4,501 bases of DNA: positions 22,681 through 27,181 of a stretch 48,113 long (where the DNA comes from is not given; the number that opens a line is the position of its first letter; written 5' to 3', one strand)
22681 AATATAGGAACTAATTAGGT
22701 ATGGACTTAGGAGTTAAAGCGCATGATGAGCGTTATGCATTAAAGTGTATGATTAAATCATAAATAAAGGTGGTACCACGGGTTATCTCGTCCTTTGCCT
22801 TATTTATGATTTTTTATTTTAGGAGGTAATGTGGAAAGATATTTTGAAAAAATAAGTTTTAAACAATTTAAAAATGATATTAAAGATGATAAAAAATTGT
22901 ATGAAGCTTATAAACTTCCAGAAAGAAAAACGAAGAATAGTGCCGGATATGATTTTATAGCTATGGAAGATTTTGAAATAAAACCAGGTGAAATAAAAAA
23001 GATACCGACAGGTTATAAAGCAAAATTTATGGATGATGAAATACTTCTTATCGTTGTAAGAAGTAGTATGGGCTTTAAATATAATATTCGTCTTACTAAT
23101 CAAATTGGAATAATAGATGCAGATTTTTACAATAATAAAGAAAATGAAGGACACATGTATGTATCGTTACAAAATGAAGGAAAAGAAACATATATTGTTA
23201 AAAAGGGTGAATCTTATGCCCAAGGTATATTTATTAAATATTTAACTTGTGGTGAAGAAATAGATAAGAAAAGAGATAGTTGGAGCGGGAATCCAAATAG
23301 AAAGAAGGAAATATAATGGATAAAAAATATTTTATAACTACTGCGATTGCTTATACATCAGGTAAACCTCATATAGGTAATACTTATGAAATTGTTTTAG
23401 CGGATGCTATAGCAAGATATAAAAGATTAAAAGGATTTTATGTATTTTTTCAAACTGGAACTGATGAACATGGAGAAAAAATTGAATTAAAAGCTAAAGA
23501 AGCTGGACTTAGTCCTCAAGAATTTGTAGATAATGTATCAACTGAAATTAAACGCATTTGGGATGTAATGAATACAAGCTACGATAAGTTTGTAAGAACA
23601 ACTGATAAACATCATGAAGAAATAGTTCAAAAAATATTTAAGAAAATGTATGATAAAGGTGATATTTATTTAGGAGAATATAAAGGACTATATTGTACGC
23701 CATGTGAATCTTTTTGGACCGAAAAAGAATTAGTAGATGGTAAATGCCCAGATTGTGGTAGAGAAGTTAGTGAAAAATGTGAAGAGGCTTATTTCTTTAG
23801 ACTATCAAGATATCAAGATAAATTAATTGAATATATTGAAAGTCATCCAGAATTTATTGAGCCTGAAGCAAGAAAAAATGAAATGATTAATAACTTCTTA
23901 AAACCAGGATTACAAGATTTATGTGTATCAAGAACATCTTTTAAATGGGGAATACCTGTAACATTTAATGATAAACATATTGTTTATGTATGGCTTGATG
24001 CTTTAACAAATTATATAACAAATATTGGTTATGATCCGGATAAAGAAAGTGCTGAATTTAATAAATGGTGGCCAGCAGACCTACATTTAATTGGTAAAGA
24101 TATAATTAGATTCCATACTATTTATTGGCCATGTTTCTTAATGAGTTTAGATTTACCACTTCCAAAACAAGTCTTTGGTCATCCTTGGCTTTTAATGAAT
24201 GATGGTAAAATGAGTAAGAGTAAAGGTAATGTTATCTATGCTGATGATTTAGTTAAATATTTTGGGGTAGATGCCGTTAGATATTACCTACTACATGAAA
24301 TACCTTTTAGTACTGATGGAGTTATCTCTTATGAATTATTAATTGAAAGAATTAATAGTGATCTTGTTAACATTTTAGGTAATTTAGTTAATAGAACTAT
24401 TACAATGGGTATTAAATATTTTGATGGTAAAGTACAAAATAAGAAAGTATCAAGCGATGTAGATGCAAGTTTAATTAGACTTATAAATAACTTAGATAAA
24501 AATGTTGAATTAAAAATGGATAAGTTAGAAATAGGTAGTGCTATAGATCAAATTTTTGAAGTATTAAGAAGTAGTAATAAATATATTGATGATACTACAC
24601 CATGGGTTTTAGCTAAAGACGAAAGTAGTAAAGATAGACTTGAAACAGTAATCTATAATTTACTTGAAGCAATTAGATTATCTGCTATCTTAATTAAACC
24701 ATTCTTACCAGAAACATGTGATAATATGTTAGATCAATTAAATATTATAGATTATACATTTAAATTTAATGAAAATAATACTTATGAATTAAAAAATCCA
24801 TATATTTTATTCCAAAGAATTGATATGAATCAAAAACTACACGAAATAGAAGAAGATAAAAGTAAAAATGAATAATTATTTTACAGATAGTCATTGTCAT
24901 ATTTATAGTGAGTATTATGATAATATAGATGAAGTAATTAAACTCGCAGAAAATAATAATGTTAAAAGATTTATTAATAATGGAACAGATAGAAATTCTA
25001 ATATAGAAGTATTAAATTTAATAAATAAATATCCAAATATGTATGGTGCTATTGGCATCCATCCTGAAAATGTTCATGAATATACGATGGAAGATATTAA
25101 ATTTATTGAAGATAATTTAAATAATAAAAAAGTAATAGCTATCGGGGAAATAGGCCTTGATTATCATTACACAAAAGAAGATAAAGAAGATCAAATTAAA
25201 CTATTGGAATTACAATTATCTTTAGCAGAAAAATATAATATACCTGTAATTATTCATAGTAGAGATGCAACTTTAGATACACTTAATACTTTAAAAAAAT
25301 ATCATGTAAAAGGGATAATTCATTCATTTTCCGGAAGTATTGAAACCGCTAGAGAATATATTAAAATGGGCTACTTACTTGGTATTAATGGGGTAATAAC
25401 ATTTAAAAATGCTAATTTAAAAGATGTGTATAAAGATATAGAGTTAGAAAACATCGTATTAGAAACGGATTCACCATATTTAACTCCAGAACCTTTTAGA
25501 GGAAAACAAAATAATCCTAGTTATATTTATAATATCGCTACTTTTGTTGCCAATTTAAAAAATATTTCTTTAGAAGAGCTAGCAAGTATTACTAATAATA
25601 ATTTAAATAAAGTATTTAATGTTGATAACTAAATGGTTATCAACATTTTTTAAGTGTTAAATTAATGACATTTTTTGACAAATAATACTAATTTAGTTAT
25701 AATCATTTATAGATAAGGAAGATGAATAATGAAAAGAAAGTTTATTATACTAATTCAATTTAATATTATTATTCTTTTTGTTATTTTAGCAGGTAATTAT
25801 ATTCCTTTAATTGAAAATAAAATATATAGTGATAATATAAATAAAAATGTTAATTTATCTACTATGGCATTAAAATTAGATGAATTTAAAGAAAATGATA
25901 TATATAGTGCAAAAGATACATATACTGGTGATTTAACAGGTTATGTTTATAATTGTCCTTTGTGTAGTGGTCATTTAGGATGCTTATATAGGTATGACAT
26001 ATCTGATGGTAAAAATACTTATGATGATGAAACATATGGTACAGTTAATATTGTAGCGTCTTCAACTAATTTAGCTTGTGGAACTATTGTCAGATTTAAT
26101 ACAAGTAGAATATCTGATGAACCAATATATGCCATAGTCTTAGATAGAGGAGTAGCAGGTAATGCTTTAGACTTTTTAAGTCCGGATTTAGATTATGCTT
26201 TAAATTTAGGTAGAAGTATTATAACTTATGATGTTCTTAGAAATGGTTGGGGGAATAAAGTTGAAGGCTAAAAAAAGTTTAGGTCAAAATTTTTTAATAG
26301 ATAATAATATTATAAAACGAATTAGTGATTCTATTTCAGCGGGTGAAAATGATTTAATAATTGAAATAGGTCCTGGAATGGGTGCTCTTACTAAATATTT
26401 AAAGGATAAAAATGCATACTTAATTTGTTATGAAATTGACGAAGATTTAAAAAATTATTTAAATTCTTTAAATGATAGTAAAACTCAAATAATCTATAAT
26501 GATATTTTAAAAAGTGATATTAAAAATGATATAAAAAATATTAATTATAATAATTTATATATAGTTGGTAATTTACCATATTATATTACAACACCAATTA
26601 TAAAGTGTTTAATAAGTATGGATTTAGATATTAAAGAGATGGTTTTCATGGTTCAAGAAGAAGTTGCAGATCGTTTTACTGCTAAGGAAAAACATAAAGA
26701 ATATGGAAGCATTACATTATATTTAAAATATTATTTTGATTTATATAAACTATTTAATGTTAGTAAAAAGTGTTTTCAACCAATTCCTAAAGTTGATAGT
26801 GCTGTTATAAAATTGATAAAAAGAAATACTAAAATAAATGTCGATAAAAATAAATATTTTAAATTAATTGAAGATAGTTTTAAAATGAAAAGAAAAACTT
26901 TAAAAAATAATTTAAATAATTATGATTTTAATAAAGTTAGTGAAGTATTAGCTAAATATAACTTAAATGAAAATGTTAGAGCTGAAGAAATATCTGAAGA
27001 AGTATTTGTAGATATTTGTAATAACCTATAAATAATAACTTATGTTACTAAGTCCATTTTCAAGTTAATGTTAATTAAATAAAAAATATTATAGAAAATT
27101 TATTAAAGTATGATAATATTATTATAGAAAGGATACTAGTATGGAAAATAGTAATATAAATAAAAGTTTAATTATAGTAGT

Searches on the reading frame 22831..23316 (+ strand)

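Call 45: search_protein_families(library=ncbifam, proteins=[window:22831-23316:+], max_evalue=1e-8)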
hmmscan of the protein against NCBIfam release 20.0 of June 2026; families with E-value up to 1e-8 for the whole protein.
window:22831-23316:+ (161 aa): 3 families
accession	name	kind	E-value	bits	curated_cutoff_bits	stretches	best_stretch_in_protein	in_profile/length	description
NF010561.0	PRK13956.1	equivalog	2.1e-31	108.8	223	1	26-150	15-140/147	dUTP diphosphatase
TIGR00576.1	dut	superfamily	6.9e-22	77.7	102.55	1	21-140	5-120/143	dUTP diphosphatase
NF001862.0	PRK00601.1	equivalog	2.2e-20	72.8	103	1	20-139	10-125/150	dUTP diphosphatase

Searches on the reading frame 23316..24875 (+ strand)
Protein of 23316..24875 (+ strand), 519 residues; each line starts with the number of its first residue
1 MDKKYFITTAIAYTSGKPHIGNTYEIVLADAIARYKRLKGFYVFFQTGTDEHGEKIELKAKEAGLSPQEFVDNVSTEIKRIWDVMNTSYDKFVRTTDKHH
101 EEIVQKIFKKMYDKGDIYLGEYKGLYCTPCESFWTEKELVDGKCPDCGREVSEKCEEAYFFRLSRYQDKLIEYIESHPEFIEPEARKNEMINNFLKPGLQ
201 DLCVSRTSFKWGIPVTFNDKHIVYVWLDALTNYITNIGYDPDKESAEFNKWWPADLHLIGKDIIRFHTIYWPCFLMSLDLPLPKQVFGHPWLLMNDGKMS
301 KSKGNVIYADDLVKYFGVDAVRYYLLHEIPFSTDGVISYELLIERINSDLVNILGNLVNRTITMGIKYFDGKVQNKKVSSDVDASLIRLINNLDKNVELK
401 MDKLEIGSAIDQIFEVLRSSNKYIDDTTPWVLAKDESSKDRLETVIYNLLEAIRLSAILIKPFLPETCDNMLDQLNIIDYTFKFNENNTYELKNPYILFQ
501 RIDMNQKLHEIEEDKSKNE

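Call 45: search_protein_families(library=ncbifam, proteins=[window:23316-24875:+], max_evalue=1e-8)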
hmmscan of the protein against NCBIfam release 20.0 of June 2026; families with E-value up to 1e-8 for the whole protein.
window:23316-24875:+ (519 aa): 19 families
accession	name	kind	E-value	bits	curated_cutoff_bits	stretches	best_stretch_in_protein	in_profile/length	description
NF008900.0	PRK12267.1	equivalog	4.6e-225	749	598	1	2-517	3-525/648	methionine--tRNA ligase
TIGR00398.1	metG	equivalog_domain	1.2e-171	572.1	336.35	1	6-503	2-530/530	methionine--tRNA ligase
NF001100.0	PRK00133.1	equivalog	3.7e-118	395.9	587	2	154-514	185-543/676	methionine--tRNA ligase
NF008860.0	PRK11893.2-2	equivalog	3.5e-99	333.3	761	3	246-471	320-543/583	methionine--tRNA ligase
NF009687.0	PRK13208.1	equivalog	8.3e-37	126.8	738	2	218-479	454-707/801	valine--tRNA ligase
TIGR00392.1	ileS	equivalog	1.9e-36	125.6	621.4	2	221-479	534-793/861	isoleucine--tRNA ligase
TIGR00422.1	valS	equivalog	6.6e-35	120.3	612.1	2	221-475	449-702/863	valine--tRNA ligase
TIGR00396.1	leuS_bact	equivalog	1.1e-29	103.2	548.4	1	3-175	29-205/843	leucine--tRNA ligase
NF004349.1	PRK05729.1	equivalog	1.4e-25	89.7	704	1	237-476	455-684/860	valine--tRNA ligase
NF008957.0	PRK12300.1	subfamily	1.3e-24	86.3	677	2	246-489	572-795/946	leucine--tRNA ligase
NF008859.0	PRK11893.2-1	equivalog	2.4e-22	79.6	553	2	3-156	2-157/498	methionine--tRNA ligase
TIGR00395.1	leuS_arch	equivalog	2.9e-21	75.2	648.5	1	246-475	566-776/938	leucine--tRNA ligase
NF000540.1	alt_ValS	exception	2.1e-18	65.7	900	1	230-470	507-738/827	valine--tRNA ligase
NF000258.1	MupB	exception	9.6e-16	56.8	1900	1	291-516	580-801/1033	mupirocin-resistant isoleucine--tRNA ligase MupB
NF000257.1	MupA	exception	8.5e-15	53.6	1900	1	221-469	507-755/1024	mupirocin-resistant isoleucine--tRNA ligase MupA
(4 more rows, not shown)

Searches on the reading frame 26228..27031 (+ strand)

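Call 45: search_protein_families(library=ncbifam, proteins=[window:26228-27031:+], max_evalue=1e-8)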
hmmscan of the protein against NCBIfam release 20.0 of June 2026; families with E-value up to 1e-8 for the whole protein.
window:26228-27031:+ (267 aa): 18 families
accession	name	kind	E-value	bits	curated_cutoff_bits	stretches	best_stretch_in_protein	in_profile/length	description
TIGR00755.1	ksgA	equivalog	1.6e-73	247.2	171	1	13-266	2-255/256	16S rRNA (adenine(1518)-N(6)/adenine(1519)-N(6))-dimethyltransferase RsmA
NF000499.2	Erm23S_rRNA_broad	equivalog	1.1e-48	165.8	212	1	18-266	1-243/244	23S ribosomal RNA methyltransferase Erm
NF011486.0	PRK14896.1-1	equivalog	7.4e-29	100.7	450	1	14-232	22-236/284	16S ribosomal RNA methyltransferase A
NF000337.1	erm_SHROVE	exception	1.1e-26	93.6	320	1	14-254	2-237/248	ErmE/ErmH/ErmO/ErmR family 23S rRNA (adenine(2058)-N(6))-methyltransferase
NF042988.1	Erm46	exception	7.9e-22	77.8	503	1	15-241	8-224/255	23S rRNA (adenine(2058)-N(6))-methyltransferase Erm(46)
NF042938.1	Erm55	exception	3.2e-19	69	525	1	15-229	8-212/270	23S rRNA (adenine(2058)-N(6))-methyltransferase Erm(55)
NF011489.0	PRK14896.1-5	equivalog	2.1e-18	66.7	236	1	17-234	2-189/217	16S ribosomal RNA methyltransferase A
NF012220.1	erm_B_23S_MT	exception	9.3e-17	61.4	525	1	18-215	7-191/245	23S rRNA (adenine(2058)-N(6))-methyltransferase Erm(B)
NF000411.1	Erm45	exception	1.2e-15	58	525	1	18-214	7-193/245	23S rRNA (adenine(2058)-N(6))-methyltransferase Erm(45)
NF012218.0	erm_38_23S_MT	exception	2.1e-15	56.5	800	1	15-222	8-213/386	23S rRNA (adenine(2058)-N(6))-methyltransferase Erm(38)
NF012222.1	erm_A_23S_MT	exception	5.9e-15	55.4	475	1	19-265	9-237/243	23S rRNA (adenine(2058)-N(6))-methyltransferase Erm(A)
NF012219.1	erm_C_23S_MT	exception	7.5e-15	55.2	530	1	19-237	9-215/244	23S rRNA (adenine(2058)-N(6))-methyltransferase Erm(C)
NF045543.1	erm_G_23S_MT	exception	8.1e-15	55.2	515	1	19-248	9-226/244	23S rRNA (adenine(2058)-N(6))-methyltransferase Erm(G)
NF000024.1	ErmS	exception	2e-13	50.3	675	1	13-218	58-259/319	23S rRNA (adenine(2058)-N(6))-methyltransferase Erm(S)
NF000412.1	Erm43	exception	4.2e-13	49.4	500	1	19-253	9-231/243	23S rRNA (adenine(2058)-N(6))-methyltransferase Erm(43)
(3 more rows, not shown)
